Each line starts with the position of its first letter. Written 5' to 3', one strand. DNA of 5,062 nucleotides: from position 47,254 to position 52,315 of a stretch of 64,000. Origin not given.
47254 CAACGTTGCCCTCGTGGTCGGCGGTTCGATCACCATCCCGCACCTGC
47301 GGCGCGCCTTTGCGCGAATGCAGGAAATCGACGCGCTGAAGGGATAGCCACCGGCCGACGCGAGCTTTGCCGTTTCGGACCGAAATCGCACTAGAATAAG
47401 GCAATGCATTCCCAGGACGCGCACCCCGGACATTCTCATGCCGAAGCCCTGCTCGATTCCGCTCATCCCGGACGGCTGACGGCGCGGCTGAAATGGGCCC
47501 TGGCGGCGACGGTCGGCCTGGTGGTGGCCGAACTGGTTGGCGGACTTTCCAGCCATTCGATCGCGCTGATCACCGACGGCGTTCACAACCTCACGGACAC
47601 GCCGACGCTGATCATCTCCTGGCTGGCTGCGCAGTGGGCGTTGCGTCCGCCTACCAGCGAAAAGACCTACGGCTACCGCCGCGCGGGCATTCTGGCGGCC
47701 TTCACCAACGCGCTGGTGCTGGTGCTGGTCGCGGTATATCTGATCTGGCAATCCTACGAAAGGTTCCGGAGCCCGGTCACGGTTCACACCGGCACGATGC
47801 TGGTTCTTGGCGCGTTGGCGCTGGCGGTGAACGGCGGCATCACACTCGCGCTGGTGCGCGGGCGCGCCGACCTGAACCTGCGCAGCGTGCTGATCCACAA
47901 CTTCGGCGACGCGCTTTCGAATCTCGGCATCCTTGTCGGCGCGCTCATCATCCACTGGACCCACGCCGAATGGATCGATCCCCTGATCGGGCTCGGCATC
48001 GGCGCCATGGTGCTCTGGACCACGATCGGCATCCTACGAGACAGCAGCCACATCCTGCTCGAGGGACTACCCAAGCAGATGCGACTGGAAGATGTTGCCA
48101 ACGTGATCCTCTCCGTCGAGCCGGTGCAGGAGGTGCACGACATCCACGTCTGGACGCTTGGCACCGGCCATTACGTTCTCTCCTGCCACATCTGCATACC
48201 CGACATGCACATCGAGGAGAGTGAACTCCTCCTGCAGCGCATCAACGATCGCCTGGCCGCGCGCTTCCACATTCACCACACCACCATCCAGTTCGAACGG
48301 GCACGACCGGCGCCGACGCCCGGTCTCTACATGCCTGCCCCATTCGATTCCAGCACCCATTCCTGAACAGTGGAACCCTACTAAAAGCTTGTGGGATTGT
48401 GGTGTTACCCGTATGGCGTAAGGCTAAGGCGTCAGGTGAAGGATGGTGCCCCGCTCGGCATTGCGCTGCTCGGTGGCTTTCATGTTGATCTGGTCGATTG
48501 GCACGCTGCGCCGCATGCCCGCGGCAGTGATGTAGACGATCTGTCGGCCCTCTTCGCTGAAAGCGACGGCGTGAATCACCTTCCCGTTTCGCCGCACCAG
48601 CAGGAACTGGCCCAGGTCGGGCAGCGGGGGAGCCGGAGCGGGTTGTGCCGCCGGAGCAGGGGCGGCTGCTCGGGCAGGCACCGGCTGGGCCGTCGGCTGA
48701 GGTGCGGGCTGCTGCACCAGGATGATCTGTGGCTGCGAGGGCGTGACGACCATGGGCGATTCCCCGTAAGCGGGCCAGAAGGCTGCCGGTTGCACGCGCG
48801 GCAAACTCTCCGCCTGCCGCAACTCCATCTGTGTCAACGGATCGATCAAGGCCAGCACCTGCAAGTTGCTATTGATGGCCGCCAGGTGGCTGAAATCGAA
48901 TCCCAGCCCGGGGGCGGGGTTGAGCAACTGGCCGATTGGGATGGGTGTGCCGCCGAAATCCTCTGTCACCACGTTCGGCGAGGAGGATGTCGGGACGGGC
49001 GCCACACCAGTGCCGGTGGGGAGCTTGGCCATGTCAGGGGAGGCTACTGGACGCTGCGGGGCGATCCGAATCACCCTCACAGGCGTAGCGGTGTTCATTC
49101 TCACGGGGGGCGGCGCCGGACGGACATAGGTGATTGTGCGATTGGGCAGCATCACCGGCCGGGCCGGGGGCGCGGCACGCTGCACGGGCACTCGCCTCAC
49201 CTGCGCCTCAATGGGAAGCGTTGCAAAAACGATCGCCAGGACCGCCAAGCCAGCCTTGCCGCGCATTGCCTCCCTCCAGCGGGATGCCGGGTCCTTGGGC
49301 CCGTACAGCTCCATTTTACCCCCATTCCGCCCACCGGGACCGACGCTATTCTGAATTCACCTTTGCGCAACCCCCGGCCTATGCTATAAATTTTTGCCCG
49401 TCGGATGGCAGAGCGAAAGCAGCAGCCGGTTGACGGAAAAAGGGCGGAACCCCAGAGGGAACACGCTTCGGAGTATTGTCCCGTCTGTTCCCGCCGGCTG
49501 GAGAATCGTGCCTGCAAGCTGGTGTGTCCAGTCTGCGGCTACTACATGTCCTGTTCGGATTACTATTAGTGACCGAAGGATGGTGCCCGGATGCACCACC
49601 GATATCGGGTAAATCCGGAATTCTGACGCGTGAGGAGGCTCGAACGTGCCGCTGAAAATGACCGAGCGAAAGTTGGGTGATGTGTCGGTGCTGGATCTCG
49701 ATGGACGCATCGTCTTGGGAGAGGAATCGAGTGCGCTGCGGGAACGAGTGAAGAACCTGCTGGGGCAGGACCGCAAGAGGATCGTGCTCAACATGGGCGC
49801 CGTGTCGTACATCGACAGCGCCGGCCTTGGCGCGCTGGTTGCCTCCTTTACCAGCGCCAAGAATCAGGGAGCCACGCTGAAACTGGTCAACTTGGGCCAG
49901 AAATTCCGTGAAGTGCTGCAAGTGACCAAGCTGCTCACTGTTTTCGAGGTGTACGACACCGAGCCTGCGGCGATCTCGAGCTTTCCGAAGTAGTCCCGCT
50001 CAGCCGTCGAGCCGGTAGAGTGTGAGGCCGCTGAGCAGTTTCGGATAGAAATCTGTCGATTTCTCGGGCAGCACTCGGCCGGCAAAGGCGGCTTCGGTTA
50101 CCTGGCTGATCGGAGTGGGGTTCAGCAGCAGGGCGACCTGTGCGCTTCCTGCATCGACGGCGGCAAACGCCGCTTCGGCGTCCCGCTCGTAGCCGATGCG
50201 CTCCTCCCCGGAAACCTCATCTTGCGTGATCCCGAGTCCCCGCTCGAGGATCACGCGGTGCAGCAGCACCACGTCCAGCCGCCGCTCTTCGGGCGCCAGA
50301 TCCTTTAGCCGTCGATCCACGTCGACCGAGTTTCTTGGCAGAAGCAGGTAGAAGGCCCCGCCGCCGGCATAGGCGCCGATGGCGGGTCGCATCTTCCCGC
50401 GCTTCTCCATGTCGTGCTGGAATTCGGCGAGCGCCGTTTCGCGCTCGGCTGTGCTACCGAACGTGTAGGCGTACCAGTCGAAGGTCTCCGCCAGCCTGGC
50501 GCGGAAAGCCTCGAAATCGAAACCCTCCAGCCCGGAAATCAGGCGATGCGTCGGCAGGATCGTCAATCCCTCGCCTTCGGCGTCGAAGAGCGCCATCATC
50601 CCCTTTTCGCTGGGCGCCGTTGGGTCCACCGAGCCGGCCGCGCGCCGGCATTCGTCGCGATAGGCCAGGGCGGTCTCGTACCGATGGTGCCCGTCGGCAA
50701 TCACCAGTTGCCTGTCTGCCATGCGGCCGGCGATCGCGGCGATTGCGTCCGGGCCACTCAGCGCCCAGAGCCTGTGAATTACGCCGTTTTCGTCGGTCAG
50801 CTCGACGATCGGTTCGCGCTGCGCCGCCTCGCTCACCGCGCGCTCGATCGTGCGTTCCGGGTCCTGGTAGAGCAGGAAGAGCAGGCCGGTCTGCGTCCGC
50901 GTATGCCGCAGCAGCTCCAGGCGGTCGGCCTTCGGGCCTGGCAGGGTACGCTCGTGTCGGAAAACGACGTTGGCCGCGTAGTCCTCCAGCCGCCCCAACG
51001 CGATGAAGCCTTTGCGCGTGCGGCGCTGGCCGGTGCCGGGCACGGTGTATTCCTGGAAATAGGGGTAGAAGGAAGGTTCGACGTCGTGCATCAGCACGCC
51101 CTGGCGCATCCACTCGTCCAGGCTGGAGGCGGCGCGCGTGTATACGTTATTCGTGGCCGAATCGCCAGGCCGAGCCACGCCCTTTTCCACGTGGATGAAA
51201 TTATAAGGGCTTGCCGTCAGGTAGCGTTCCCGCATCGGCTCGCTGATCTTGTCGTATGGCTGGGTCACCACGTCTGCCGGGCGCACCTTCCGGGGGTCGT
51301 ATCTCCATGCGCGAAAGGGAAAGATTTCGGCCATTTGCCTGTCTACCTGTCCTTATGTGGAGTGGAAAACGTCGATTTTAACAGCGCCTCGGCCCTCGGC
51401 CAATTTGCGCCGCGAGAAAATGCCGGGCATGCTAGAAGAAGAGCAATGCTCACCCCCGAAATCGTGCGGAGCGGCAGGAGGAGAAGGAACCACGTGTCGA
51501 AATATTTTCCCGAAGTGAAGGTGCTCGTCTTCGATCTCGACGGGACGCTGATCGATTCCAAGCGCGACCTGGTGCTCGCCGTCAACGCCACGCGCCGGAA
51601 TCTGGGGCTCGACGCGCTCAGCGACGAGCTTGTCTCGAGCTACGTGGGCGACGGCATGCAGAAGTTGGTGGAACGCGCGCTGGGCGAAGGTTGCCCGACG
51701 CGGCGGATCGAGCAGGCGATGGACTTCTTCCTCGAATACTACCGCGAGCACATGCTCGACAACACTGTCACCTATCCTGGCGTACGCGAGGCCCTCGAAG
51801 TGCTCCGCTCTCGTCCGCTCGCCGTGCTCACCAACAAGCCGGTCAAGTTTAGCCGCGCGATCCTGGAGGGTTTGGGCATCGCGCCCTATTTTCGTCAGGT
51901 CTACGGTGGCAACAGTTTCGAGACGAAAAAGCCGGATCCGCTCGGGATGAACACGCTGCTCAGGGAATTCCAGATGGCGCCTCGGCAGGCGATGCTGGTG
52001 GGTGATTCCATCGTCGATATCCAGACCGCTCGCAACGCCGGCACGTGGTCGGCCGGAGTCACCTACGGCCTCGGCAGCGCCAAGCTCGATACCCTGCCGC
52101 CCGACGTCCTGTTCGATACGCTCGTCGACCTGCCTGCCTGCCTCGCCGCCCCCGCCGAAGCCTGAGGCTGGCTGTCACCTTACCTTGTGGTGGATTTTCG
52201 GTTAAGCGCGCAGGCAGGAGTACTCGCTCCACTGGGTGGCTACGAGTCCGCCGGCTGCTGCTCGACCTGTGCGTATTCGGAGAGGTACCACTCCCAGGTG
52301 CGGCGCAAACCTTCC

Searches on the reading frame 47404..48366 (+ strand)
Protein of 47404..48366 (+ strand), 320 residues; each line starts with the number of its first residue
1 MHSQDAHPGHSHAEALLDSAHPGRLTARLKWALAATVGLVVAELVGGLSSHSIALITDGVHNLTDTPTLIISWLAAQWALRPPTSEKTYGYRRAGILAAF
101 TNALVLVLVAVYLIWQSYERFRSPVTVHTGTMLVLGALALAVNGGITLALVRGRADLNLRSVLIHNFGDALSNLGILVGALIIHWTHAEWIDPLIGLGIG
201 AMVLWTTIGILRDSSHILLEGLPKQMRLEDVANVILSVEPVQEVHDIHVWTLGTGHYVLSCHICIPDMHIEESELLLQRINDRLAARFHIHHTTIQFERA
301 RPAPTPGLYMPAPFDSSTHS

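Call 30: search_protein_families(library=pfam, proteins=[window:47404-48366:+], max_evalue=0.0001)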
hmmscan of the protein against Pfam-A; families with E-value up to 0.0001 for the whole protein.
window:47404-48366:+ (320 aa): 2 families
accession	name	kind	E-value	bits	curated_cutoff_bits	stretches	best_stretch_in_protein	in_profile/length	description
PF01545.26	Cation_efflux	-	1.1e-40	140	26.6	1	32-219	4-198/198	Cation efflux family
PF16916.11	ZT_dimer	-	2.8e-16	59.7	26.7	1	225-299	3-77/78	Dimerisation domain of Zinc Transporter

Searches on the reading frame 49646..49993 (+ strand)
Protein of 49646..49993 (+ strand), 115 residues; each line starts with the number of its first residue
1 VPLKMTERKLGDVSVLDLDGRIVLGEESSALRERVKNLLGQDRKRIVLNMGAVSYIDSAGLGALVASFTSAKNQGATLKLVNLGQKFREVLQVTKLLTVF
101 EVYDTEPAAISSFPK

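Call 58: search_protein_families(library=ncbifam, proteins=[window:49646-49993:+], max_evalue=0.001)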
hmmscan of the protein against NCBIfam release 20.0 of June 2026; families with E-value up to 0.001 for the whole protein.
window:49646-49993:+ (115 aa): 3 families
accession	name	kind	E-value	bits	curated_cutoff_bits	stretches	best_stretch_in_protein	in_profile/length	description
TIGR00377.1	ant_ant_sig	superfamily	1.6e-17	63.4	53.45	1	1-105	1-105/108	anti-sigma factor antagonist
TIGR02886.1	spore_II_AA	equivalog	1.8e-10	40.7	114.75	1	12-109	8-105/106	anti-sigma F factor antagonist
NF008660.1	PRK11660.1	equivalog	0.00022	19.7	614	1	9-95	461-544/572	C4-dicarboxylic acid transporter DauA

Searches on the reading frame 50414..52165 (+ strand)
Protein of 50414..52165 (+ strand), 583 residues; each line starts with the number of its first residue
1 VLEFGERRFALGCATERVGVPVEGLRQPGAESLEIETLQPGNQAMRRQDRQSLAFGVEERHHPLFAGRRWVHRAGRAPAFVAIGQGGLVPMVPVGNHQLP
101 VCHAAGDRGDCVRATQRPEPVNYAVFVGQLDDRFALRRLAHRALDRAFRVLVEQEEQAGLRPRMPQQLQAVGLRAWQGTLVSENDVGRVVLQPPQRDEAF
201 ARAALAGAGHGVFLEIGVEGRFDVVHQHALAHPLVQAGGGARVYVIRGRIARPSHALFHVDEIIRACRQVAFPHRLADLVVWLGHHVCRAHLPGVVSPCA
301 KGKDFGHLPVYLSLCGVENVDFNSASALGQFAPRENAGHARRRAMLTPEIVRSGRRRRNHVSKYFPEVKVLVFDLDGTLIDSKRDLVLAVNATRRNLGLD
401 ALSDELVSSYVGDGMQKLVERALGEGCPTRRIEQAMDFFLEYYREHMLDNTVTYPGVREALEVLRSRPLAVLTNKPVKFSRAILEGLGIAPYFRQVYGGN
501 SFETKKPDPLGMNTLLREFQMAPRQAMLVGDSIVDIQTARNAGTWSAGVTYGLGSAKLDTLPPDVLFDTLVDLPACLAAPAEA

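Call 31: search_protein_families(library=pfam, proteins=[window:50414-52165:+], max_evalue=0.0001)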
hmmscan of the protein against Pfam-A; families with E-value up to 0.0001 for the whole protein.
window:50414-52165:+ (583 aa): 4 families
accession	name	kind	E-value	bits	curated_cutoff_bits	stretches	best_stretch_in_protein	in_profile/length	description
PF13419.12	HAD_2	-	5.7e-34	118.2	23.8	1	372-549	2-178/178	Haloacid dehalogenase-like hydrolase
PF00702.32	Hydrolase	-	1.2e-26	94.7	26.4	1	368-543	1-191/191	haloacid dehalogenase-like hydrolase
PF12710.13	HAD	-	2.8e-10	41.4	27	1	371-540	1-189/189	haloacid dehalogenase-like hydrolase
PF13242.12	Hydrolase_like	-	5.3e-08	33.1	22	1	505-573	3-75/75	HAD-hyrolase-like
